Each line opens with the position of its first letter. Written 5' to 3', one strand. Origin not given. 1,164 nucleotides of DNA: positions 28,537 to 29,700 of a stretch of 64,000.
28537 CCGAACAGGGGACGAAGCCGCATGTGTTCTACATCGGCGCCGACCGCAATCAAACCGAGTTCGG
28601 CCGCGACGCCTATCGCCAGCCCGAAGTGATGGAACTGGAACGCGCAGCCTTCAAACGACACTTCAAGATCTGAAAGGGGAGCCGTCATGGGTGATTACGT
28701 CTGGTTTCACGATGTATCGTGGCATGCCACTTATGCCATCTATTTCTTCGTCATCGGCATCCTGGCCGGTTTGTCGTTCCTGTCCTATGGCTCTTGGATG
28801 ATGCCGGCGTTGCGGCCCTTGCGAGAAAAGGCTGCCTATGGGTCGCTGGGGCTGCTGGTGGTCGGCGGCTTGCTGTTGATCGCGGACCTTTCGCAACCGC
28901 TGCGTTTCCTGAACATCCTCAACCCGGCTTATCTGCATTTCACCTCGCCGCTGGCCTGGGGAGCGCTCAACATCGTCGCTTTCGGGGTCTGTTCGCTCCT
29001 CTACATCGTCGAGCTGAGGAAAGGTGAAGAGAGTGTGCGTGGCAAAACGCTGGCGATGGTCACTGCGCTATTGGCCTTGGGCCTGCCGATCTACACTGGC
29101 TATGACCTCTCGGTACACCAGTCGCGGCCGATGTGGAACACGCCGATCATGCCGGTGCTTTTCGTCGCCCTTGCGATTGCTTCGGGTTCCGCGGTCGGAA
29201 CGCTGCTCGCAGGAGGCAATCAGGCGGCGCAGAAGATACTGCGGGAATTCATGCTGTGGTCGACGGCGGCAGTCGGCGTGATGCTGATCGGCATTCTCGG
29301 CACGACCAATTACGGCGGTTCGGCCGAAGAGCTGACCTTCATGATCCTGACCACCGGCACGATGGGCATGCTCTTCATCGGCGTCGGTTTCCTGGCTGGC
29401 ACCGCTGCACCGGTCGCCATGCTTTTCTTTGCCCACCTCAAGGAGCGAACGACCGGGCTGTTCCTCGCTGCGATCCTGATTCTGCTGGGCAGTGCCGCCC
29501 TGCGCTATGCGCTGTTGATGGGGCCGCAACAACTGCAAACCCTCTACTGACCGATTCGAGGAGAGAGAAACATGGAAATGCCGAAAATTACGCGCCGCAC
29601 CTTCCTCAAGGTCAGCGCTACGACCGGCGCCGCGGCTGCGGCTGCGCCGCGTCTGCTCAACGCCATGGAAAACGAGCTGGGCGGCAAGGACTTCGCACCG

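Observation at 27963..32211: Plus-strand enzyme: B-C-A gene order, Asp in place of the third Cys of the N-terminal cluster motif, no Arr/Arx signature - substrate unassigned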

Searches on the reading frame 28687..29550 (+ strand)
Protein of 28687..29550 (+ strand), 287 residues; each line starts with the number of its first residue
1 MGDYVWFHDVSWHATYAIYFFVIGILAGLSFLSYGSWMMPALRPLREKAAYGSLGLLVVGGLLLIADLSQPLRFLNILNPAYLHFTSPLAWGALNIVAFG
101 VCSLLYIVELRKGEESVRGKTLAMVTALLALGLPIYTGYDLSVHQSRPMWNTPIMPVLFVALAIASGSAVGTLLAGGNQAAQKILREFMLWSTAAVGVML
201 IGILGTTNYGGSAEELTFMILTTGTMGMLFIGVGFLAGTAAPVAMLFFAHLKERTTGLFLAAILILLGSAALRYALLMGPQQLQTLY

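Call 4: search_protein_families(library=ncbifam, proteins=[window:28687-29550:+], max_evalue=0.00001)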
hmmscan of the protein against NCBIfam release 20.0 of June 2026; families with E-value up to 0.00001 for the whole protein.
window:28687-29550:+ (287 aa): 3 families
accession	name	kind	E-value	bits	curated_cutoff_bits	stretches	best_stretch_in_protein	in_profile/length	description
NF011568.0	PRK14992.1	equivalog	5.7e-17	62.1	314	1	9-283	16-291/341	tetrathionate reductase subunit TtrC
TIGR03148.1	cyt_nit_nrfD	equivalog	1.8e-11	43.9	347.6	1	120-281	142-312/316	cytochrome c nitrite reductase subunit NrfD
NF045798.1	DsrP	equivalog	5.9e-06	25.9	350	0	9-176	46-207/346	sulfate reduction electron transfer complex DsrMKJOP subunit DsrP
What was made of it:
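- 28687..29550 (+): C1: NrfD/PsrC-type membrane anchor, the presumed quinone site. NCBIfam TtrC 62 bits (cut-off 314) (call 4).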

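Call 14: search_protein_families(library=pfam, proteins=[window:28687-29550:+], max_evalue=0.01)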
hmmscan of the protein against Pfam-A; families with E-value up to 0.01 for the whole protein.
window:28687-29550:+ (287 aa): 2 families
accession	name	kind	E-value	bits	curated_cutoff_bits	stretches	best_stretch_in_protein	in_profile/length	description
PF03916.19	NrfD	-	5.1e-33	115.5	25.8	1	8-281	7-309/313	Polysulphide reductase, NrfD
PF14589.11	NrfD_2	-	9.9e-15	55.5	27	1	10-278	12-270/281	Polysulfide reductase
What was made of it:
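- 28687..29550 (+): Pfam NrfD 115 bits (call 14).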
